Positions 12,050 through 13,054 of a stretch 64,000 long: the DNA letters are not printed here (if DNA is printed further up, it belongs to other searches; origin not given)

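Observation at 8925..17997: Four-gene SNF2 helicase / DUF4391-like / Type III Mod / Type III Res operon: candidate uncharacterised composite defence system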

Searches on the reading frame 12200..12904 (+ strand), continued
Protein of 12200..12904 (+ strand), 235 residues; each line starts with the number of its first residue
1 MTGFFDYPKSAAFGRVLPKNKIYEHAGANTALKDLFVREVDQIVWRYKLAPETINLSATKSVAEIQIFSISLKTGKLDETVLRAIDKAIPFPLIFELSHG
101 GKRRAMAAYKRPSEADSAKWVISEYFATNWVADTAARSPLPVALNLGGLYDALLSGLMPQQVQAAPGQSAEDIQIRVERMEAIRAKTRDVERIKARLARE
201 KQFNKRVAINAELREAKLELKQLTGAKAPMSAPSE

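Call 43: get_annotated_region(hit=H23, flank=9000)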
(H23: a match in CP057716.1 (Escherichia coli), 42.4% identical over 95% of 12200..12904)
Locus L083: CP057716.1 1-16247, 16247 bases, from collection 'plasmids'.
description: Escherichia coli strain RHB17-C02 plasmid pRHB17-C02_4, complete sequence
organism: Escherichia coli (NCBI taxid 562)
taxonomy: Bacteria; Pseudomonadota; Gammaproteobacteria; Enterobacterales; Enterobacteriaceae; Escherichia; Escherichia coli
host: -; source: culture,Pooled pig faecal samples collected from floor of farm; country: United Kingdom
typing (MOB-suite, as given by PLSDB): non-mobilizable; replicon IncFIB
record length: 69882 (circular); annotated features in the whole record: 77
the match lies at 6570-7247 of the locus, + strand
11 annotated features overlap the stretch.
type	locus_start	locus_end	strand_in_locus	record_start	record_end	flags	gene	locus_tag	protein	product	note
CDS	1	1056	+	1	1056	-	repA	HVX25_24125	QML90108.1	replication protein RepA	-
CDS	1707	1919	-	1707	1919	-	-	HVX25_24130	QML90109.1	hypothetical protein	-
CDS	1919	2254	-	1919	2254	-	-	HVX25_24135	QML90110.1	hypothetical protein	-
CDS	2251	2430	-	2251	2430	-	-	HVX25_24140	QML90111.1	hypothetical protein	-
CDS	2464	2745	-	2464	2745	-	-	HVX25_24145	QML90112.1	hypothetical protein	-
CDS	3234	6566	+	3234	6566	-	-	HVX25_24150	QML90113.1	DEAD/DEAH box helicase family protein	-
CDS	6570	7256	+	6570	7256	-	-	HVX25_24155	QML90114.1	DUF4391 domain-containing protein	-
CDS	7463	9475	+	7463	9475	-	-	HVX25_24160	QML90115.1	site-specific DNA-methyltransferase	-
CDS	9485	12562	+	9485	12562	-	-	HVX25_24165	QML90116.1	DEAD/DEAH box helicase family protein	-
CDS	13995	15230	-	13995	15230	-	-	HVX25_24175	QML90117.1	AAA family ATPase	-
CDS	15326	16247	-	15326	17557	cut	-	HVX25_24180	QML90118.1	porphyrin biosynthesis protein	-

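Call 44: get_annotated_region(hit=H35, flank=9000)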
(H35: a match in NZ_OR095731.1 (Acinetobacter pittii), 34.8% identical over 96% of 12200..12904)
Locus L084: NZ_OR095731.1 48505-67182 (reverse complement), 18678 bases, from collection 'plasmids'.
description: Acinetobacter pittii isolate R10-Ab1 plasmid pR1041-ab1-275k, complete sequence
organism: Acinetobacter pittii (NCBI taxid 48296)
taxonomy: Bacteria; Pseudomonadota; Gammaproteobacteria; Moraxellales; Moraxellaceae; Acinetobacter; Acinetobacter pittii
host: -; source: -; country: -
typing (MOB-suite, as given by PLSDB): mobilizable; relaxase MOBP,MOBP
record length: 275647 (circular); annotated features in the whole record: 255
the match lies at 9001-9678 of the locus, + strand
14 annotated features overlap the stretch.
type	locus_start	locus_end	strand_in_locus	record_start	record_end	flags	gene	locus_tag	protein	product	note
CDS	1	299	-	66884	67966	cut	-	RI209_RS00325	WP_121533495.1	hypothetical protein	-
CDS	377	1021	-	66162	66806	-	-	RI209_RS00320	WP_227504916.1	type I-E CRISPR-associated protein Cas6/Cse3/CasE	-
CDS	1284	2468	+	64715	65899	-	-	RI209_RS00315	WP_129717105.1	SprT-like domain-containing protein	-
CDS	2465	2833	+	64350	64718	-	-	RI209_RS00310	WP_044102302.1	hypothetical protein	-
CDS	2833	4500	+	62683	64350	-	-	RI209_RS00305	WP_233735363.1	DEAD/DEAH box helicase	-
CDS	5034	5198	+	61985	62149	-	-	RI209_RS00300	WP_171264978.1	hypothetical protein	-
CDS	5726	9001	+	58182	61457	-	-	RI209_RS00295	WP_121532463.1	helicase-related protein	-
CDS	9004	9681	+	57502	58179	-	-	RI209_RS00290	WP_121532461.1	DUF4391 domain-containing protein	-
CDS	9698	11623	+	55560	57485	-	-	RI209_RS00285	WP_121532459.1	site-specific DNA-methyltransferase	GO:0006306 - DNA methylation [Evidence IEA]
CDS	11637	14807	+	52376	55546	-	-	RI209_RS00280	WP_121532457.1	DEAD/DEAH box helicase family protein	-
CDS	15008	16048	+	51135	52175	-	-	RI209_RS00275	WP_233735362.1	IS481 family transposase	-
CDS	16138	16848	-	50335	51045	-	-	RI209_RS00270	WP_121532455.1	hypothetical protein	-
CDS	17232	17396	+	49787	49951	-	-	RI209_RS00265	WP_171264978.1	hypothetical protein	-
CDS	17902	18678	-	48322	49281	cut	-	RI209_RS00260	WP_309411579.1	hypothetical protein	-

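Call 45: get_annotated_region(hit=H42, flank=9000)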
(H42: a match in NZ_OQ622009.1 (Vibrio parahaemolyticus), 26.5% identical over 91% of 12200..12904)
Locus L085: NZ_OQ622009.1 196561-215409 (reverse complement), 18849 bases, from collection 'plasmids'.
description: Vibrio parahaemolyticus strain Vb1182 plasmid pVb1182-tet, complete sequence
organism: Vibrio parahaemolyticus (NCBI taxid 670)
taxonomy: Bacteria; Pseudomonadota; Gammaproteobacteria; Vibrionales; Vibrionaceae; Vibrio; Vibrio parahaemolyticus
host: -; source: -; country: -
typing (MOB-suite, as given by PLSDB): non-mobilizable; replicon IncC
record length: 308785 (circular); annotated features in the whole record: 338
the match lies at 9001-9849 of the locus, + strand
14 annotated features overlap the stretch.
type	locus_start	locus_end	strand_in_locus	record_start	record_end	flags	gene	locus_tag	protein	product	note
CDS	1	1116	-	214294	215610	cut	-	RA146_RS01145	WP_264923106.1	EAL domain-containing protein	-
CDS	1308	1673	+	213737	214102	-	-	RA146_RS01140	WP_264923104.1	hypothetical protein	-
CDS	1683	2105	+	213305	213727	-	-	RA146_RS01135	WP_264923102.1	hypothetical protein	-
CDS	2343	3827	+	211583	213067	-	-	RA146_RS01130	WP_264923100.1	LA2681 family HEPN domain-containing protein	-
CDS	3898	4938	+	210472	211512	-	-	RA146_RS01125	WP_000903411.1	IS481-like element ISVvu4 family transposase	-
CDS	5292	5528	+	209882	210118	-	-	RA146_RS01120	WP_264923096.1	transcription factor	-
CDS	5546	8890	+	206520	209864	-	-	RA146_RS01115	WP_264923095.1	helicase-related protein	-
CDS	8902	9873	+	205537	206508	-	-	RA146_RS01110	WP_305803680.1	DUF4391 domain-containing protein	-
CDS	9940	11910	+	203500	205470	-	-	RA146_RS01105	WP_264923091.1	site-specific DNA-methyltransferase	GO:0006306 - DNA methylation [Evidence IEA]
CDS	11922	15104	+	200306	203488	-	-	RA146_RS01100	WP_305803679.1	DEAD/DEAH box helicase family protein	-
CDS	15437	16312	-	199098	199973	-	-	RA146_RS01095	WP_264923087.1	hypothetical protein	-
CDS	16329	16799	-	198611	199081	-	-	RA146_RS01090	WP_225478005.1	hypothetical protein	-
CDS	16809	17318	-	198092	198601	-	-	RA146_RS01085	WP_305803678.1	hypothetical protein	-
CDS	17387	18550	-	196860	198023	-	-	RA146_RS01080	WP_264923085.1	hypothetical protein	-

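Call 46: get_annotated_region(hit=H47, flank=9000)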
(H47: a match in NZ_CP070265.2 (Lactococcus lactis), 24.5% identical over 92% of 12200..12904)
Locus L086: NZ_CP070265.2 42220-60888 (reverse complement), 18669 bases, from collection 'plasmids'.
description: Lactococcus lactis subsp. lactis strain UL021 plasmid pUL021B, complete sequence
organism: Lactococcus lactis (NCBI taxid 1360)
taxonomy: Bacteria; Bacillota; Bacilli; Lactobacillales; Streptococcaceae; Lactococcus; Lactococcus lactis
host: -; source: Whole organism,Dairy; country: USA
typing (MOB-suite, as given by PLSDB): conjugative; replicon rep_cluster_633; relaxase MOB_Unknown; mating-pair formation MPF_T
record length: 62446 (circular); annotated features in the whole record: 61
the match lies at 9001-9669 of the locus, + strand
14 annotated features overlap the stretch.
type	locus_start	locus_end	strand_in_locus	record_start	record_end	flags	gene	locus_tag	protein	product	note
CDS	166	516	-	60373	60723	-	-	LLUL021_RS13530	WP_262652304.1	hypothetical protein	-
CDS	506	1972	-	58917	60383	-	-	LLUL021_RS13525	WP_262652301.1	Y-family DNA polymerase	-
CDS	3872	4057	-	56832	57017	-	-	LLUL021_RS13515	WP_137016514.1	hypothetical protein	-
CDS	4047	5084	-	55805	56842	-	-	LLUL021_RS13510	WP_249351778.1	hypothetical protein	-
CDS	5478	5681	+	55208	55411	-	-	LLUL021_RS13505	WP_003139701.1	helix-turn-helix transcriptional regulator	-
CDS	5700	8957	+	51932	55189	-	-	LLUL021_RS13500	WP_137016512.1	helicase-related protein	-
CDS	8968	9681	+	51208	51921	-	-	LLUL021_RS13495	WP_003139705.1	DUF4391 domain-containing protein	-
CDS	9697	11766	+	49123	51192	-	-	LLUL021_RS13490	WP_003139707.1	site-specific DNA-methyltransferase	-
CDS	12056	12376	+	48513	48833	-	-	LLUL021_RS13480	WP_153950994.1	hypothetical protein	-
CDS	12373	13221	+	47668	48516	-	-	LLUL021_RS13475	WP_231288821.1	DNA methyltransferase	-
CDS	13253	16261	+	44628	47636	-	-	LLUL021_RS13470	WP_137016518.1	DEAD/DEAH box helicase family protein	-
CDS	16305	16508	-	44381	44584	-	-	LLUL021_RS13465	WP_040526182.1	helix-turn-helix domain-containing protein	-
CDS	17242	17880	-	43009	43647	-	-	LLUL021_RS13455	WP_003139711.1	hypothetical protein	-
CDS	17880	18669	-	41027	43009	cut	-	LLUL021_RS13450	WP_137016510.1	ATP-binding domain-containing protein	-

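Call 48: get_annotated_region(hit=H54, flank=9000)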
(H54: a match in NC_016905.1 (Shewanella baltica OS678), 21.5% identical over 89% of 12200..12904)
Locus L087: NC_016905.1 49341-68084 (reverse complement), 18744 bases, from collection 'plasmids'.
description: Shewanella baltica OS678 plasmid pSBAL67801, complete sequence
organism: Shewanella baltica OS678 (NCBI taxid 693973)
taxonomy: Bacteria; Pseudomonadota; Gammaproteobacteria; Alteromonadales; Shewanellaceae; Shewanella; Shewanella baltica; Shewanella baltica OS678
host: -; source: -; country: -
typing (MOB-suite, as given by PLSDB): conjugative; replicon rep_cluster_559; relaxase MOBF; mating-pair formation MPF_F
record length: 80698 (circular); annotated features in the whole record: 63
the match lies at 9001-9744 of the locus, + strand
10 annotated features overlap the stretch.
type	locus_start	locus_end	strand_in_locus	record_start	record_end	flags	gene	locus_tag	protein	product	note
CDS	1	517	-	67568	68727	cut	-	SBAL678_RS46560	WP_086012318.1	IS3-like element ISSba3 family transposase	-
CDS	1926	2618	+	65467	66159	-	-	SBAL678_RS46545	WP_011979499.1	IS6-like element ISSba18 family transposase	-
CDS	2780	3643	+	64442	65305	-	-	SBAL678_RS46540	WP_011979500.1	delta-class carbonic anhydrase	-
CDS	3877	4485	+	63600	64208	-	-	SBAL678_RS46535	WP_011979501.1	recombinase family protein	-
CDS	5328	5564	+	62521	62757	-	-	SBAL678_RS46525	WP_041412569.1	hypothetical protein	-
CDS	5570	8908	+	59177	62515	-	-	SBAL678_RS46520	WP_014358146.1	helicase-related protein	-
CDS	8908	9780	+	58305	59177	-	-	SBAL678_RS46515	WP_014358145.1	DUF4391 domain-containing protein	-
CDS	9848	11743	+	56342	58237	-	-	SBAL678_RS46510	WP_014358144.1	site-specific DNA-methyltransferase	GO:0006306 - DNA methylation [Evidence IEA]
CDS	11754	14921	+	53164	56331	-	-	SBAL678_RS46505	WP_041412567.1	DEAD/DEAH box helicase family protein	-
CDS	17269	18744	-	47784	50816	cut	-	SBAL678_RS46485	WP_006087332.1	Tn3 family transposase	-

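Call 49: get_annotated_region(hit=H52, flank=9000)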
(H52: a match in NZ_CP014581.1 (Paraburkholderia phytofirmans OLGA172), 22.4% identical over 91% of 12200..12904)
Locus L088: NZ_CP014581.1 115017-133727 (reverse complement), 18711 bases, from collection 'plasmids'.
description: Paraburkholderia phytofirmans OLGA172 plasmid pOLGA2, complete sequence
organism: Paraburkholderia phytofirmans OLGA172 (NCBI taxid 1417228)
taxonomy: Bacteria; Pseudomonadota; Betaproteobacteria; Burkholderiales; Burkholderiaceae; Paraburkholderia; Paraburkholderia phytofirmans; Paraburkholderia phytofirmans OLGA172
host: -; source: -; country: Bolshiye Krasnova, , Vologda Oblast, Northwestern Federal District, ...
typing (MOB-suite, as given by PLSDB): conjugative; relaxase MOBF; mating-pair formation MPF_F
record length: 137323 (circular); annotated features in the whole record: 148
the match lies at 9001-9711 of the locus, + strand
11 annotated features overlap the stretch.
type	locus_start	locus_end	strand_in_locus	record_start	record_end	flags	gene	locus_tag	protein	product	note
CDS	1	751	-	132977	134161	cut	-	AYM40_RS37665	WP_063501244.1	AAA family ATPase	-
CDS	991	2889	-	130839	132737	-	-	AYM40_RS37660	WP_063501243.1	phage integrase family protein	-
CDS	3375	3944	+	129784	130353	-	-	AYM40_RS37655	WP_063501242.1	hypothetical protein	-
CDS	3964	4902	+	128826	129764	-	-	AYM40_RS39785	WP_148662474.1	hypothetical protein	-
CDS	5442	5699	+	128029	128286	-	-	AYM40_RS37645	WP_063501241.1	hypothetical protein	-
CDS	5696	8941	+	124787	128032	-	-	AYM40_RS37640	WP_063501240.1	helicase-related protein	-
CDS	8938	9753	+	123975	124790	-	-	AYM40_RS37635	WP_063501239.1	DUF4391 domain-containing protein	-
CDS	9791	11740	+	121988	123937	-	-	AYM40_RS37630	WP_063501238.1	site-specific DNA-methyltransferase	GO:0006306 - DNA methylation [Evidence IEA]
CDS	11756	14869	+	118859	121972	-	-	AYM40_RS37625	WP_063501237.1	DEAD/DEAH box helicase family protein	-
CDS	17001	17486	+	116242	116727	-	-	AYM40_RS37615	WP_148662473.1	hypothetical protein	-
CDS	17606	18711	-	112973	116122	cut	-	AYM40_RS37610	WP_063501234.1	error-prone DNA polymerase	-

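Call 50: get_annotated_region(hit=H50, flank=9000)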
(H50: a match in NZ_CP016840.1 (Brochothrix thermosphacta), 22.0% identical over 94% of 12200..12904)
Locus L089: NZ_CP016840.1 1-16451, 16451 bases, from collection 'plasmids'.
description: Brochothrix thermosphacta strain TMW 2.1564 plasmid pL21564-1, complete sequence
organism: Brochothrix thermosphacta (NCBI taxid 2756)
taxonomy: Bacteria; Bacillota; Bacilli; Bacillales; Listeriaceae; Brochothrix; Brochothrix thermosphacta
host: -; source: cell culture,poultry meat; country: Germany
typing (MOB-suite, as given by PLSDB): mobilizable; relaxase MOBP
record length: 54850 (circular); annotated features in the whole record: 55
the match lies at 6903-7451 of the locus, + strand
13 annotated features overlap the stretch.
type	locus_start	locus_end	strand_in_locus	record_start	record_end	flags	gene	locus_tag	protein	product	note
CDS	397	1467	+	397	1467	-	-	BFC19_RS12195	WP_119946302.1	toprim domain-containing protein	-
CDS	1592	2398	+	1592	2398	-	-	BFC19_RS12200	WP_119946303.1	hypothetical protein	-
CDS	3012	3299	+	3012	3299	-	-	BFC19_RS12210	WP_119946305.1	pentapeptide repeat-containing protein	-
CDS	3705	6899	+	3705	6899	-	-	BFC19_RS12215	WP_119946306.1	helicase-related protein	-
CDS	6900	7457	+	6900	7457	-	-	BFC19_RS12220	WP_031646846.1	hypothetical protein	-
CDS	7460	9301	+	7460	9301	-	-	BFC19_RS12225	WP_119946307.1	site-specific DNA-methyltransferase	GO:0006306 - DNA methylation [Evidence IEA]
CDS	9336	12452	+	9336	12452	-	-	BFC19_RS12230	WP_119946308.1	DEAD/DEAH box helicase family protein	-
CDS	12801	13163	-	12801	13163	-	-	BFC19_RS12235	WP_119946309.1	DUF3139 domain-containing protein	-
CDS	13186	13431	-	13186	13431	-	-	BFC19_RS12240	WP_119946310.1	hypothetical protein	-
CDS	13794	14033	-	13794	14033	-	-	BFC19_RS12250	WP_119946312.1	hypothetical protein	-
CDS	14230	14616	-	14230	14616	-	-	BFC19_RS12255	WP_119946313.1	helix-turn-helix transcriptional regulator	-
CDS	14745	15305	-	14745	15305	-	-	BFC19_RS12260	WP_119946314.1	recombinase family protein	GO:0006310 - DNA recombination [Evidence IEA]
CDS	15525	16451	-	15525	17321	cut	-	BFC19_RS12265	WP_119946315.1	hypothetical protein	-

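Call 68: search_protein_representatives(protein=window:12200-12904:+)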
Query: 235 residues. Proteins with E-value up to 0.001 (for the whole library): 1672; up to 1e-10: 903; up to 1e-30: 231. The best 150 are listed.
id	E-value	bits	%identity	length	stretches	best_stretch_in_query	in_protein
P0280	2.1e-81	289.3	63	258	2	1-163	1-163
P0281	3.2e-81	288.7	64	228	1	1-227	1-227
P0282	3.1e-76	272.4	57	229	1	4-224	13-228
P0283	9.6e-70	251.2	59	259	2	4-160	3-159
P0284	4.8e-69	248.9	74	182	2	133-233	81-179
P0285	1.0e-66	241.3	51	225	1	4-227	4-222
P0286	2.3e-66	240.1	58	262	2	4-167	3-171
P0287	1.9e-64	233.8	51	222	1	3-221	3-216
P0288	1.7e-62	227.5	63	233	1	4-168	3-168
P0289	3.6e-62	226.4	52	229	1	4-223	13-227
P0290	1.3e-61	224.6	53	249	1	5-230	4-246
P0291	2.5e-60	220.4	49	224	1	5-224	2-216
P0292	5.8e-60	219.2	50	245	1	4-228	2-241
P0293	2.6e-59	217.1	47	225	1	5-223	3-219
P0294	4.4e-59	216.3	51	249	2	4-169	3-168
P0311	7.9e-53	195.9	51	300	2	4-161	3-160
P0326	1.8e-49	184.9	44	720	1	6-227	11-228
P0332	1.4e-48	182.0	45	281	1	2-223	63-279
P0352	2.1e-45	171.6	44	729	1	17-223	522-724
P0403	3.2e-40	154.7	52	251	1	8-145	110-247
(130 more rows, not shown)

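Call 69: search_protein_families(library=pfam, proteins=[P0326, P0352, P0311, P0332, P0403], max_evalue=0.001)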
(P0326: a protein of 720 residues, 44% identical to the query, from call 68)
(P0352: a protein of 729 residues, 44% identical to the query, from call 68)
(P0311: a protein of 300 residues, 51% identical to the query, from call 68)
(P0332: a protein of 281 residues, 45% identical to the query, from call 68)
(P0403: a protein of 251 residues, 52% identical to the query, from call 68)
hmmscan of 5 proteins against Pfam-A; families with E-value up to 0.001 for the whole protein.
P0326 (720 aa): 1 family
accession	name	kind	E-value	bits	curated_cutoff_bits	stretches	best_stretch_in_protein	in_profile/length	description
PF14335.11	DUF4391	-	1e-53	183.1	29.9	1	11-221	2-232/232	Domain of unknown function (DUF4391)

P0352 (729 aa): 4 families
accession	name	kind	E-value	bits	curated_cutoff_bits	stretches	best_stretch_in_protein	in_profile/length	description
PF14335.11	DUF4391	-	7.9e-46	157.3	29.9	1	525-720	16-231/232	Domain of unknown function (DUF4391)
PF00176.29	SNF2-rel_dom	-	1.1e-12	48.2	24.9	1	264-419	11-176/290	SNF2-related domain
PF04851.21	ResIII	-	1.1e-08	35.6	22.5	1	251-407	4-163/164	Type III restriction enzyme, res subunit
PF00270.35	DEAD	-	3e-07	30.7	26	1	265-407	10-161/167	DEAD/DEAH box helicase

P0311 (300 aa): 1 family
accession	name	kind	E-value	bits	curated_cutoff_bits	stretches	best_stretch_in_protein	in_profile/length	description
PF14335.11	DUF4391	-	4.2e-47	161.4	29.9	2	5-155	2-164/232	Domain of unknown function (DUF4391)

P0332 (281 aa): 2 families
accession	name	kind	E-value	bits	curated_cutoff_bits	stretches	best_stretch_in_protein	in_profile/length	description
PF14335.11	DUF4391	-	1.9e-51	175.6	29.9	1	66-275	1-231/232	Domain of unknown function (DUF4391)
PF10450.15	POC1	-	0.00061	19.3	22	1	71-186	140-255/273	POC1 chaperone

P0403 (251 aa): 1 family
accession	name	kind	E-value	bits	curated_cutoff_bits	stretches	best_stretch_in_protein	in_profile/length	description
PF14335.11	DUF4391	-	1.4e-35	123.7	29.9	1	109-241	3-139/232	Domain of unknown function (DUF4391)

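Call 72: search_solved_structures(query=A4, max_evalue=10, show_alignments=2)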
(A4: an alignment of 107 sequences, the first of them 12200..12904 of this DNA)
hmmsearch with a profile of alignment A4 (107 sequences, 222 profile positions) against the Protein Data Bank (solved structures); distinct sequences matched with E-value up to 10: 2.
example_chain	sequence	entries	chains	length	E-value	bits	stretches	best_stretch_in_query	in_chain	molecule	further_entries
6ch3_B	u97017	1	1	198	0.63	12.6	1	143-181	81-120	Flagellar secretion chaperone FliS,Flagellin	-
6he5_H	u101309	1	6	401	1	11.9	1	168-220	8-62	Proteasome-activating nucleotidase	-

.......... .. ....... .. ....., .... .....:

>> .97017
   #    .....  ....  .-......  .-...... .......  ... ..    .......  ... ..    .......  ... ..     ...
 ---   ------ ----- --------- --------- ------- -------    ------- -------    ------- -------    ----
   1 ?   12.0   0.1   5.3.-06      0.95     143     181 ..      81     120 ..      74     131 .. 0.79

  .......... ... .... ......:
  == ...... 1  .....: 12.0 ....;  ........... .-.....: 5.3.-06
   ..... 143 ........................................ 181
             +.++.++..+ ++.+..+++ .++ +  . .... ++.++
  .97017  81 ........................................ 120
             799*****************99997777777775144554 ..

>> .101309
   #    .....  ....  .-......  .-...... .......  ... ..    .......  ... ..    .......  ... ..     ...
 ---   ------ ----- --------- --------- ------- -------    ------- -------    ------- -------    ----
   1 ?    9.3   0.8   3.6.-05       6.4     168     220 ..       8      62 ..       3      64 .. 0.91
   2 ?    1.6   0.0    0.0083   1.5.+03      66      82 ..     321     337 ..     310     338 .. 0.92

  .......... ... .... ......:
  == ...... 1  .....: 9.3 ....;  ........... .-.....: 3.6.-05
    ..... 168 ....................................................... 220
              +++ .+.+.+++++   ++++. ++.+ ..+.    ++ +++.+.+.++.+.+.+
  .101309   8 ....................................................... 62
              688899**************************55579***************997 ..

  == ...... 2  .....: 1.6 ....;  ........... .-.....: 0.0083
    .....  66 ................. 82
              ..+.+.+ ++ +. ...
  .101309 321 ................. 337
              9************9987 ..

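Call 78: search_protein_families(library=pfam, proteins=[L053:12929-14581:+, L061:12613-14289:+, L078:7336-9036:+, L064:10674-11531:+, L073:8135-9085:+, L053:10674-11003:+, L060:10668-10943:+, L078:4898-5263:+, L079:9027-10094:+], max_evalue=0.01)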
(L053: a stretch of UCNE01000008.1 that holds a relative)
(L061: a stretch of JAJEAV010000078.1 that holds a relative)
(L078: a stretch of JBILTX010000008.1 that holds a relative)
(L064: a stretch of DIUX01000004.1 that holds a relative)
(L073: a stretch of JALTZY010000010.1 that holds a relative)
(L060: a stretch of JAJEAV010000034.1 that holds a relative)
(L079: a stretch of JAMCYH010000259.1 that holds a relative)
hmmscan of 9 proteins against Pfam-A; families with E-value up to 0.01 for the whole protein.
L053:12929-14581:+ (551 aa): 2 families
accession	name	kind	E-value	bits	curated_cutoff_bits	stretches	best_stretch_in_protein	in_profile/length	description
PF04326.19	SLFN_AlbA_2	-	5.3e-16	59.6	25.3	1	18-137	1-113/118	Schlafen, AlbA_2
PF13749.12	HATPase_c_4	-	5e-12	46.1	26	1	313-399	3-89/89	Putative ATP-dependent DNA helicase recG C-terminal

L061:12613-14289:+ (559 aa): 2 families
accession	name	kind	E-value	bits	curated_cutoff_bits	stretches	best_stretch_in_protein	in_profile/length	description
PF04326.19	SLFN_AlbA_2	-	5.1e-16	59.7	25.3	1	18-137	1-113/118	Schlafen, AlbA_2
PF13749.12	HATPase_c_4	-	1.3e-13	51.2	26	1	312-399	2-89/89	Putative ATP-dependent DNA helicase recG C-terminal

L078:7336-9036:+ (567 aa): 2 families
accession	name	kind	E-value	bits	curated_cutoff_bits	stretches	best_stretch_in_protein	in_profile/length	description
PF04326.19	SLFN_AlbA_2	-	1.5e-15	58.2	25.3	1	18-138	1-114/118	Schlafen, AlbA_2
PF13749.12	HATPase_c_4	-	1.7e-08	34.8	26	1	313-400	3-89/89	Putative ATP-dependent DNA helicase recG C-terminal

L064:10674-11531:+ (286 aa): 0 families

L073:8135-9085:+ (317 aa): 2 families
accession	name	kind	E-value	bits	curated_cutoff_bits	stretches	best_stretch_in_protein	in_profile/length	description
PF13091.12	PLDc_2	-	1.8e-05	25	27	1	85-127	72-119/132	PLD-like domain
PF09565.16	RE_NgoFVII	-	0.0032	17.2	23.8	1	84-130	87-139/162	NgoFVII restriction endonuclease N-terminal PLD domain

L053:10674-11003:+ (110 aa): 0 families

L060:10668-10943:+ (92 aa): 0 families

L078:4898-5263:+ (122 aa): 1 family
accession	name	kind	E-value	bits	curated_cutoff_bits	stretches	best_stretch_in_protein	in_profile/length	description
PF05635.17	23S_rRNA_IVP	-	6.2e-22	78.3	33.8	1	11-106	9-103/106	23S rRNA-intervening sequence protein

L079:9027-10094:+ (356 aa): 1 family
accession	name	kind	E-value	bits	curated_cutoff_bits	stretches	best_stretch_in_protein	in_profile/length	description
PF13310.11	Virulence_RhuM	-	1.6e-112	375.3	33.7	1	72-324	2-250/252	Virulence protein RhuM family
